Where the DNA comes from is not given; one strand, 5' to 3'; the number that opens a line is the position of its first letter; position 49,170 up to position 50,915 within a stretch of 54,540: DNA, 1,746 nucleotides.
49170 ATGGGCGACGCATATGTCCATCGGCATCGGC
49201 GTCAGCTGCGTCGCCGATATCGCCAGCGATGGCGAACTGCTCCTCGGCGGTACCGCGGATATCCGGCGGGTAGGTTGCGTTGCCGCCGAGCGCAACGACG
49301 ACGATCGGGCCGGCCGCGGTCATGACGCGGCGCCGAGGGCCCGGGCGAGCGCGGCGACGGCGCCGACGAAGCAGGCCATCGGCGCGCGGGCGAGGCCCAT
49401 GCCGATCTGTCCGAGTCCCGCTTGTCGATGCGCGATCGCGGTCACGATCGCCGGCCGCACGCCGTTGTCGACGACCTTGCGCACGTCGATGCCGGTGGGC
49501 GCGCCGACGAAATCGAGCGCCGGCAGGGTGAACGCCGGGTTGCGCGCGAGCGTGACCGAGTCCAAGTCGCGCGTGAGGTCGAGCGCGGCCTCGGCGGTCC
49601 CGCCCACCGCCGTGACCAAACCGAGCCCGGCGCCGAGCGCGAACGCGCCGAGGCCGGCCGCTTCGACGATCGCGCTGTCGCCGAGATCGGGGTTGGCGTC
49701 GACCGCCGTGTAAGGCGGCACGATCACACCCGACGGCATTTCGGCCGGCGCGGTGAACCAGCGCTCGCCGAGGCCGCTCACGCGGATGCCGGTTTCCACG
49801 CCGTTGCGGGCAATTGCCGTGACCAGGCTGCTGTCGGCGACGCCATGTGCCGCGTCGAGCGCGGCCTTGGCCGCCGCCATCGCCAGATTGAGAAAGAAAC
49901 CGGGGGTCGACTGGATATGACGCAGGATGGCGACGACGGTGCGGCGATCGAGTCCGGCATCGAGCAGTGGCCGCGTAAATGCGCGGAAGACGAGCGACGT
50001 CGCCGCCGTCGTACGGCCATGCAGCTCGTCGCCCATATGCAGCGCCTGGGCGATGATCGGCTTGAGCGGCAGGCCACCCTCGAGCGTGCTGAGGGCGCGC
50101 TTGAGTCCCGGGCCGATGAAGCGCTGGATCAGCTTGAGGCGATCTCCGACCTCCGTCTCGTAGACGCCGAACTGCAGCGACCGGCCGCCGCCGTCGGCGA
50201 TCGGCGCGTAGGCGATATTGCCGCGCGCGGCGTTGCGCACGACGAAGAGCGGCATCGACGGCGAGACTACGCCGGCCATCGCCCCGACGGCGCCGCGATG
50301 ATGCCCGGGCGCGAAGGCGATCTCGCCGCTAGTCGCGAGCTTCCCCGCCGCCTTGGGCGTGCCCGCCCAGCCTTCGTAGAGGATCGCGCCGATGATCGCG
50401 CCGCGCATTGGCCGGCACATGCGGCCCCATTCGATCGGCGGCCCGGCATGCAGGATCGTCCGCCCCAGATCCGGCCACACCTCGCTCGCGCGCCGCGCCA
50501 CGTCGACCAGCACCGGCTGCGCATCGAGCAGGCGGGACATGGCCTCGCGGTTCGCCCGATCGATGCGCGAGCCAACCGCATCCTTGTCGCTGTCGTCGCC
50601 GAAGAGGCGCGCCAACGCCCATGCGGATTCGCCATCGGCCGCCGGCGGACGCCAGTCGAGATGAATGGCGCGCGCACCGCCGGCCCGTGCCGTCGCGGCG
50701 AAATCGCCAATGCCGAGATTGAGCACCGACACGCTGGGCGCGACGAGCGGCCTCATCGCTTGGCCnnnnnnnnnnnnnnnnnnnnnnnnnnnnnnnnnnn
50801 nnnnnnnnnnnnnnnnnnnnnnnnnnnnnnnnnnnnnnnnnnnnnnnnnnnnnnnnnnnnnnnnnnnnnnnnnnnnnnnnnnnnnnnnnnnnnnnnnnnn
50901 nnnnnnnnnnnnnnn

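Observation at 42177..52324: Nine-gene, 10-kb operon: variant oxalurate/oxamate module built around FdrA-DUF1116-DUF2877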

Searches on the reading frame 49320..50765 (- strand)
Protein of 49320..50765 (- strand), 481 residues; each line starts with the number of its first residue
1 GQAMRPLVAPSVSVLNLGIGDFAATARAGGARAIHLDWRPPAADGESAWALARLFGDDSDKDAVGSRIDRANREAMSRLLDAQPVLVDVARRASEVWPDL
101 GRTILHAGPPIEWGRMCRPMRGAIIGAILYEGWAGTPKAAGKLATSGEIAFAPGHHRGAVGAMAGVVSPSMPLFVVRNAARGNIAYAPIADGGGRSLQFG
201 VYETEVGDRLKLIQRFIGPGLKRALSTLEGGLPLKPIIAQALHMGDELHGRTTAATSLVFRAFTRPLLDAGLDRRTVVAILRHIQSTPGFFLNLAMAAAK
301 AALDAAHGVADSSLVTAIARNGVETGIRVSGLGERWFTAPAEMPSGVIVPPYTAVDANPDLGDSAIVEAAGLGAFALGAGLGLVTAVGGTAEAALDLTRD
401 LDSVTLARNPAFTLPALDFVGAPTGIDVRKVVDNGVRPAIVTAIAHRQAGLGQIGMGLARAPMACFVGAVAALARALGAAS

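Call 18: find_homologous_proteins(query=window:49320-50765:-, max_evalue=1e-20)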
Query window:49320-50765:- (481 aa): 7847 proteins with E <= 1e-20 among 8000 candidates; the best 120 are listed.
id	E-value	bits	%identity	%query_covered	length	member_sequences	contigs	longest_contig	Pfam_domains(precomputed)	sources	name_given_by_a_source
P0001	1.8e-190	652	97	66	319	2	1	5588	PF06545.18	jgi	jgi:hypothetical protein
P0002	1.4e-172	593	59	97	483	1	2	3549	PF06545.18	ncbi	-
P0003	1.7e-172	592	61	97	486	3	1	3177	PF06545.18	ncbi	ncbi:MAG TPA: DUF1116 domain-containing protein [Thermodesulfobacteriota bacterium]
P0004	1.3e-169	583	58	94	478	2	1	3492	PF06545.18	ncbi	-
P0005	5.8e-169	581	58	94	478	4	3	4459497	PF06545.18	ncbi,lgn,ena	-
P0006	1.1e-168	580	58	97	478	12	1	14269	PF06545.18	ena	-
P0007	3.0e-168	578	60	96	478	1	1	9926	PF06545.18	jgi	jgi:hypothetical protein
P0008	5.6e-168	578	58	97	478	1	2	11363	PF06545.18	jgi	jgi:hypothetical protein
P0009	1.0e-167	577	60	98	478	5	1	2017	PF06545.18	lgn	-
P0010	4.3e-167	575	59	97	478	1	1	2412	PF06545.18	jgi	jgi:hypothetical protein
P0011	3.3e-166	572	59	98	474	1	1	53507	PF06545.18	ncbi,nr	ncbi:MAG: DUF1116 domain-containing protein [Candidatus Rokubacteria bacterium]|nr:DUF1116 domain-co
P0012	1.7e-165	569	58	99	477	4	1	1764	PF06545.18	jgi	jgi:hypothetical protein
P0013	5.1e-165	568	56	96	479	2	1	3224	PF06545.18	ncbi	-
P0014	1.3e-164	566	57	97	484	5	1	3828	PF06545.18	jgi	jgi:hypothetical protein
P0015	5.9e-164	564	57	97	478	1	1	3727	PF06545.18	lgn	-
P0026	9.8e-160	550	55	97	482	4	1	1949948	PF06545.18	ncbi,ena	-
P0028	1.5e-159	550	56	97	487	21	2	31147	PF06545.18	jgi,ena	jgi:hypothetical protein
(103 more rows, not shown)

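Call 23: find_encoding_contigs(protein=P0001, flank=10000, max_places=4)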
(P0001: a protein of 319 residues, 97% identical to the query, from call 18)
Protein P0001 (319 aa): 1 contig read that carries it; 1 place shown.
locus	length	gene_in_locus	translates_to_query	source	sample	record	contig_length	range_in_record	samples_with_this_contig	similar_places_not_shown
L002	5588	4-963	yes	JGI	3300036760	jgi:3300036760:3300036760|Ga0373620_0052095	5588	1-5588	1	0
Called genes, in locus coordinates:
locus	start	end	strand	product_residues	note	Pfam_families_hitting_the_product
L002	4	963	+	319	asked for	PF06545:AllG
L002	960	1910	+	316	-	PF00696:AA_kinase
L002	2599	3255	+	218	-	PF11392:AllH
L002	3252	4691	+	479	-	PF06545:AllG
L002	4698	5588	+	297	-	?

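Call 29: find_encoding_contigs(protein=P0026, flank=10000, max_places=2)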
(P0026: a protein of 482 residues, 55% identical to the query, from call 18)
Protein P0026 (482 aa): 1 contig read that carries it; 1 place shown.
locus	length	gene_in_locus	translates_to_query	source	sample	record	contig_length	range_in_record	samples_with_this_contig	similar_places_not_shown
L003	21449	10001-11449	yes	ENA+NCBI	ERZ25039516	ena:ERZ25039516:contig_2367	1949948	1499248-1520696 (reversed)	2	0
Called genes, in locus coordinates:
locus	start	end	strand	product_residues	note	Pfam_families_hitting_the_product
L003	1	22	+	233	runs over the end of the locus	PF00072:Response_reg, PF00486:Trans_reg_C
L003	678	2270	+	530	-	PF01019:G_glu_transpept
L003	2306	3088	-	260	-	PF00440:TetR_N, PF17938:TetR_C_29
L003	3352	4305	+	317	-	PF11392:AllH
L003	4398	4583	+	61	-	-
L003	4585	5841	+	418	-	PF06545:AllG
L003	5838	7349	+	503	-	PF27530:HMA_AllF_N, PF02629:CoA_binding, PF00549:Ligase_CoA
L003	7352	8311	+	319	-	PF00696:AA_kinase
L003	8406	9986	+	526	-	PF27530:HMA_AllF_N, PF02629:CoA_binding, PF00549:Ligase_CoA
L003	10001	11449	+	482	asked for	PF06545:AllG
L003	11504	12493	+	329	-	PF02608:Bmp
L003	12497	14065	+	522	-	PF00005:ABC_tran, PF13304:AAA_21 (faint), PF00005:ABC_tran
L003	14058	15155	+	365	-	PF02653:BPD_transp_2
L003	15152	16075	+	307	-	PF02653:BPD_transp_2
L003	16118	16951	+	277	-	PF00857:Isochorismatase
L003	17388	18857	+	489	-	PF00672:HAMP, PF00512:HisKA, PF02518:HATPase_c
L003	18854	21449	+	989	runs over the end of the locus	PF03710:GlnE, PF08335:GlnD_UR_UTase, PF03710:GlnE, PF08335:GlnD_UR_UTase (weak)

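Call 30: find_encoding_contigs(protein=P0028, flank=10000, max_places=2)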
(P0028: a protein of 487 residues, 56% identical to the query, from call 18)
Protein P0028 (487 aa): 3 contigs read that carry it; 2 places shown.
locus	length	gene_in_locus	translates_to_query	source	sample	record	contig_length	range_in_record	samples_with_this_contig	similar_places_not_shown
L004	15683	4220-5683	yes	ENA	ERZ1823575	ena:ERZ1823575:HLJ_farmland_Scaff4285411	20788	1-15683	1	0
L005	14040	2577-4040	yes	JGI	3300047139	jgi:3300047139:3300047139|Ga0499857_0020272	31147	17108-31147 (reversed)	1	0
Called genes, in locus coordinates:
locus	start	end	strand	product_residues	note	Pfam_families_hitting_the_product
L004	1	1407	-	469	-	?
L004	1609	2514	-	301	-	PF00126:HTH_1, PF03466:LysR_substrate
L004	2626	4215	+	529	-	PF27530:HMA_AllF_N, PF02629:CoA_binding, PF00549:Ligase_CoA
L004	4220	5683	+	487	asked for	PF06545:AllG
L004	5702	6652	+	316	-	PF00696:AA_kinase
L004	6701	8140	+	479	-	PF06545:AllG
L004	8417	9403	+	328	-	PF02608:Bmp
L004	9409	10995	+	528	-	PF00005:ABC_tran, PF13304:AAA_21 (faint), PF00005:ABC_tran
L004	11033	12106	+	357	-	PF02653:BPD_transp_2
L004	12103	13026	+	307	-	PF02653:BPD_transp_2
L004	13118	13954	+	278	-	PF00857:Isochorismatase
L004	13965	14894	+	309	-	PF11392:AllH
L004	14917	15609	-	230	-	PF13489:Methyltransf_23 (weak), PF08242:Methyltransf_12 (weak), PF13649:Methyltransf_25 (weak)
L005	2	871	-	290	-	?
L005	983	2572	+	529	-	PF27530:HMA_AllF_N, PF02629:CoA_binding, PF00549:Ligase_CoA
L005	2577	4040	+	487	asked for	PF06545:AllG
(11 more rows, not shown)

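Call 39: find_related_loci(query=A1, collection=genome_contigs, flank=10000)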
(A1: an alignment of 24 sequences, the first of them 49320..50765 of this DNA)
Query A1 (481 aa) in genome_contigs; peptide patterns used: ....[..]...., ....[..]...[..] (x = any residue, [..] = any of these).
600 stretches matched a pattern (row limit reached: there are more); 595 encode a relative of the query (tblastn E <= 1e-3); the best 80 are kept; 79 distinct loci.
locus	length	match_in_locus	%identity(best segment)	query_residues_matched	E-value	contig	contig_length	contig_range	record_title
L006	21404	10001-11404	56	11-476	1e-160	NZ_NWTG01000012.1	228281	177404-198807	Bradyrhizobium sp. C9 Scaffold11_1, whole genome shotgun sequence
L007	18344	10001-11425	52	7-480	5e-160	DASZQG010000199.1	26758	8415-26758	MAG TPA_asm: Hyphomicrobiaceae bacterium isolate SMAG_U5991 k141_462788, whole genome shotgun sequence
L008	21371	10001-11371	53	12-467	2e-157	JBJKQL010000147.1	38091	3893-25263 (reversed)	MAG: Ferrovibrionaceae bacterium isolate Bin_33 S1Ck127_890536_flag_0_multi_32.9831_len_38091, whole genome shotgun sequ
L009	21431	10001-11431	52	7-477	2e-153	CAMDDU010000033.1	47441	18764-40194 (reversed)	MAG: Bordetella parapertussis isolate ME-08apr19-187 genome assembly, contig: ME-08apr19-C1540, whole genome shotgun seq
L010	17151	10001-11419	49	5-478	6e-146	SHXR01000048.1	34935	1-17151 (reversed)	MAG: Betaproteobacteria bacterium isolate Baikal-deep-G98 BACOMB-C5295, whole genome shotgun sequence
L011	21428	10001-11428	50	7-478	2e-145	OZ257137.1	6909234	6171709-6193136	MAG: Burkholderiales bacterium isolate 128e66b9-d80d-4fbb-ab6b-9336eb2d31d1 genome assembly, chromosome: 1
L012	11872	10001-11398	54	12-480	8e-141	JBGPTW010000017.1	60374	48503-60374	MAG: Candidatus Methylomirabilia bacterium isolate OBJ1_062018_110_59 k141_680202_length_60374_cov_15.9992, whole genome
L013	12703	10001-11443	48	7-480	4e-140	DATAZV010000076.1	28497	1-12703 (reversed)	MAG TPA_asm: Burkholderiales bacterium isolate SMAG_U5714 k141_4076160, whole genome shotgun sequence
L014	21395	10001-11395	53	4-467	3e-140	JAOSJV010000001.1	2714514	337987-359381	MAG: Burkholderiales bacterium isolate FR_12 FR-Burkholderiales-1_s1, whole genome shotgun sequence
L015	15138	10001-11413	52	7-481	3e-138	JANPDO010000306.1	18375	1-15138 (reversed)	MAG: Chloroflexota bacterium isolate VAR_78_metabat_359 VAR_78_k141_1941920, whole genome shotgun sequence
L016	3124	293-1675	52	15-478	1e-142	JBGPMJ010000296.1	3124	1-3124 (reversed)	MAG: Candidatus Limnocylindria bacterium isolate OBJ_0618_7090110_240 k141_765195_length_3124_cov_21.4982, whole genome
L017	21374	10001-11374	47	10-475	1e-134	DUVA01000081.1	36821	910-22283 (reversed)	MAG TPA_asm: Bacillota bacterium isolate AS08sgBPME_304 93939_AS08, whole genome shotgun sequence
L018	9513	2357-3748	52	12-478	2e-134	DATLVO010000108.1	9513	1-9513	MAG TPA_asm: Verrucomicrobiia bacterium isolate SMAG_U13194 k141_564029, whole genome shotgun sequence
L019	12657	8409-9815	52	7-478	3e-134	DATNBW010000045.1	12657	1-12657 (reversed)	MAG TPA_asm: Verrucomicrobiia bacterium isolate SMAG_U11198 k141_2264868, whole genome shotgun sequence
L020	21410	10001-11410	52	5-477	2e-134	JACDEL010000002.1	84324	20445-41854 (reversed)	MAG: Chloroflexi bacterium isolate MGR_bin359 SD2903_NODE_11_length_84324_cov_1.807167, whole genome shotgun sequence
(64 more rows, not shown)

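Call 60: search_protein_families(library=pfam, proteins=[L008:82-627:+, L008:2159-3652:+, L008:11848-12684:+, L008:12745-14334:+, L008:14391-15377:-, L008:15536-16567:+, L008:16318-18219:+, L008:18369-19475:+, L008:19472-20398:+, L008:9091-9939:+], max_evalue=0.00001)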
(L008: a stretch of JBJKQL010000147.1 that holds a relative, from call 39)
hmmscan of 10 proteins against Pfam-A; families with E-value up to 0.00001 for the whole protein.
L008:82-627:+ (181 aa): 0 families

L008:2159-3652:+ (497 aa): 1 family
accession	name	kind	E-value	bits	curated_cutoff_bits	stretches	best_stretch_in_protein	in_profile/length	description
PF03069.20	FmdA_AmdA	-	2e-26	93.3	27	2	305-478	202-356/373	Acetamidase/Formamidase family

L008:11848-12684:+ (278 aa): 1 family
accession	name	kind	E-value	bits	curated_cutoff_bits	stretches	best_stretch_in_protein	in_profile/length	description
PF00857.26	Isochorismatase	-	1.3e-39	136.5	27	1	66-264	1-174/175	Isochorismatase domain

L008:12745-14334:+ (529 aa): 1 family
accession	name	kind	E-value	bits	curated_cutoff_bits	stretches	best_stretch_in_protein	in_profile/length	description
PF01019.26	G_glu_transpept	-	2.3e-124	416.5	27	1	25-524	2-512/512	Gamma-glutamyltranspeptidase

L008:14391-15377:- (328 aa): 2 families
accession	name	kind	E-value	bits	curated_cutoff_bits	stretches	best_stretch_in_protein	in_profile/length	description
PF03466.25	LysR_substrate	-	2.2e-24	86.5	28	1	97-297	6-205/209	LysR substrate binding domain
PF00126.33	HTH_1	-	3.5e-15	56.1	26.6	1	8-67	1-60/60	Bacterial regulatory helix-turn-helix protein, lysR family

L008:15536-16567:+ (343 aa): 1 family
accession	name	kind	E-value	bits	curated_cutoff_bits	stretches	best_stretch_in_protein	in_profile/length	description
PF02608.20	Bmp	-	4.6e-32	111.6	24.1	1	50-304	3-262/301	ABC transporter substrate-binding protein PnrA-like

L008:16318-18219:+ (633 aa): 1 family
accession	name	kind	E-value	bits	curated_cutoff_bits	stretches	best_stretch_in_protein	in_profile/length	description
PF00005.33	ABC_tran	-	3e-50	170.8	25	2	105-251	1-137/137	ABC transporter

L008:18369-19475:+ (368 aa): 1 family
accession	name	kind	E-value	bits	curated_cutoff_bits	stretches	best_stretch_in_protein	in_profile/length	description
PF02653.21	BPD_transp_2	-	8.2e-35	120.7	26.8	1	74-356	5-268/269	Branched-chain amino acid transport system / permease component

L008:19472-20398:+ (308 aa): 1 family
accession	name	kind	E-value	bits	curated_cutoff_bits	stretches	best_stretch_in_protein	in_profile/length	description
PF02653.21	BPD_transp_2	-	2.5e-35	122.3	26.8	1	13-286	4-268/269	Branched-chain amino acid transport system / permease component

L008:9091-9939:+ (282 aa): 1 family
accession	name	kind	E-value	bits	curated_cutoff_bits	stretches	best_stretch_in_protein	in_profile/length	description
PF11392.14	AllH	-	1.2e-16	61.7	25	1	159-271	1-108/109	Oxamate carbamoyltransferase subunit AllH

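Call 71: search_protein_families(library=ncbifam, proteins=[L008:11848-12684:+, L004:13118-13954:+, L003:16118-16951:+, L008:12745-14334:+, L003:678-2270:+, L008:15536-16567:+], max_evalue=0.00001)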
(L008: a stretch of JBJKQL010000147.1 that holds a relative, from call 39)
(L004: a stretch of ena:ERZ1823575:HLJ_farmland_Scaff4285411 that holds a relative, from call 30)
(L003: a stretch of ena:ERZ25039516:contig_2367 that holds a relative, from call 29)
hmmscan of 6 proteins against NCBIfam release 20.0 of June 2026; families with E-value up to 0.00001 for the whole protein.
L008:11848-12684:+ (278 aa): 4 families
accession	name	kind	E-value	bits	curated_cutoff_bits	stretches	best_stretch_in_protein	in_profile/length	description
TIGR03614.1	RutB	equivalog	3.3e-43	147.9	377.95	1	52-273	2-222/226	pyrimidine utilization protein B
NF050097.1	BiurAmidohydBiuH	equivalog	7.1e-39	133.5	370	1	61-267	14-218/221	biuret amidohydrolase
NF008517.0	PRK11440.1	equivalog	1.1e-10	41.7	195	1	152-269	73-187/188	hydrolase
NF008623.0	PRK11609.1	equivalog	9.5e-10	38.6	174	0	190-239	131-180/213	bifunctional nicotinamidase/pyrazinamidase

L004:13118-13954:+ (278 aa): 4 families
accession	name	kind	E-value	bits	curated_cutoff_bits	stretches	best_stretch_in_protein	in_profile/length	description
TIGR03614.1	RutB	equivalog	3.5e-43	147.8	377.95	1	56-275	3-221/226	pyrimidine utilization protein B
NF050097.1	BiurAmidohydBiuH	equivalog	6.8e-42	143.4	370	1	59-272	9-220/221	biuret amidohydrolase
NF008517.0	PRK11440.1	equivalog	1e-09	38.6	195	1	157-272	75-187/188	hydrolase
NF008623.0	PRK11609.1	equivalog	2.6e-09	37.2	174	0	193-242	131-180/213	bifunctional nicotinamidase/pyrazinamidase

L003:16118-16951:+ (277 aa): 4 families
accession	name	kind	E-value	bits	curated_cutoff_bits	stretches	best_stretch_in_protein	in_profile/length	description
TIGR03614.1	RutB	equivalog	2.6e-44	151.5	377.95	1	50-272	2-223/226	pyrimidine utilization protein B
NF050097.1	BiurAmidohydBiuH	equivalog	7.6e-41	140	370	1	54-267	9-220/221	biuret amidohydrolase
NF008517.0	PRK11440.1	equivalog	2.4e-09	37.4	195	1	152-242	75-163/188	hydrolase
NF008623.0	PRK11609.1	equivalog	3.1e-08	33.7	174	0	188-236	131-179/213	bifunctional nicotinamidase/pyrazinamidase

L008:12745-14334:+ (529 aa): 2 families
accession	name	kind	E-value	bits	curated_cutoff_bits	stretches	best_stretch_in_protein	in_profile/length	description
TIGR00066.1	g_glut_trans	equivalog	1.5e-91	307.5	357.85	1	10-521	1-518/518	gamma-glutamyltransferase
NF007187.0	PRK09615.1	equivalog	6.7e-47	160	990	1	1-523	41-575/581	gamma-glutamyltransferase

L003:678-2270:+ (530 aa): 2 families
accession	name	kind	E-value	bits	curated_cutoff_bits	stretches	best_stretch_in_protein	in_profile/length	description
TIGR00066.1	g_glut_trans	equivalog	3.6e-89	299.6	357.85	1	10-522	1-518/518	gamma-glutamyltransferase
NF007187.0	PRK09615.1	equivalog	2.6e-47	161.4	990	1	2-526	42-576/581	gamma-glutamyltransferase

L008:15536-16567:+ (343 aa): 1 family
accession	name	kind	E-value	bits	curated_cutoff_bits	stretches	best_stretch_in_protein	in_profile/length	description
NF047927.1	ABC_BMP_B6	equivalog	1.2e-15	57.5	400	1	51-340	5-299/314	putative B6 ABC transporter substrate-binding protein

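Call 81: search_protein_families(library=ncbifam, proteins=[L002:960-1910:+], max_evalue=1e-20)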
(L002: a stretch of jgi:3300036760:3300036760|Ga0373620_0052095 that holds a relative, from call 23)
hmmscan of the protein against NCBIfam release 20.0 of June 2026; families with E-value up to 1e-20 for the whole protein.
L002:960-1910:+ (316 aa): 4 families
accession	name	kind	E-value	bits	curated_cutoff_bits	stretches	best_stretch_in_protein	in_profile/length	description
TIGR00746.1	arcC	equivalog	1e-109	366.3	358.25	1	8-315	3-308/309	carbamate kinase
NF009007.0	PRK12352.1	subfamily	2.8e-105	351.7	266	1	7-315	4-314/316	carbamate kinase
NF009008.0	PRK12354.1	subfamily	5.8e-96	321.3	361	1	8-314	3-298/308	carbamate kinase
NF006926.0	PRK09411.1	equivalog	5.4e-74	249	416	1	8-314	4-295/297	carbamate kinase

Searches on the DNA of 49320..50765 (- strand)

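Call 48: search_dna_similar(query=L002:2100-2638:+, collection=plasmids, mode=distant, max_rows=12)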
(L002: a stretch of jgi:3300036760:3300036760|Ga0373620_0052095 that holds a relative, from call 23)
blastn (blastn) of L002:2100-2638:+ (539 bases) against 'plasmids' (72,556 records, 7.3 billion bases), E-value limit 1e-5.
Records with a match: 2; places in all: 2; records where one place covers at least 80% of the query: 0.
Best place of each record, by identity: 60-80% 2.
By first word of the organism name: Rhizobium 2.
By predicted mobility (MOB-suite, as given by PLSDB): non-mobilizable 2.
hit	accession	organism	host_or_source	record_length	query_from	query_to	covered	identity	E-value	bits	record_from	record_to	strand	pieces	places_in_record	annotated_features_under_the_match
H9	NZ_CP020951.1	Rhizobium sp. CIAT894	-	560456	319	403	16%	77.9%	2e-6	61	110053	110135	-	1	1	none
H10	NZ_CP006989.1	Rhizobium etli bv. mimosae str. IE4771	Phaseolus vulgaris,whole organism,nodule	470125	319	403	16%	77.6%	2e-6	62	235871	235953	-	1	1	none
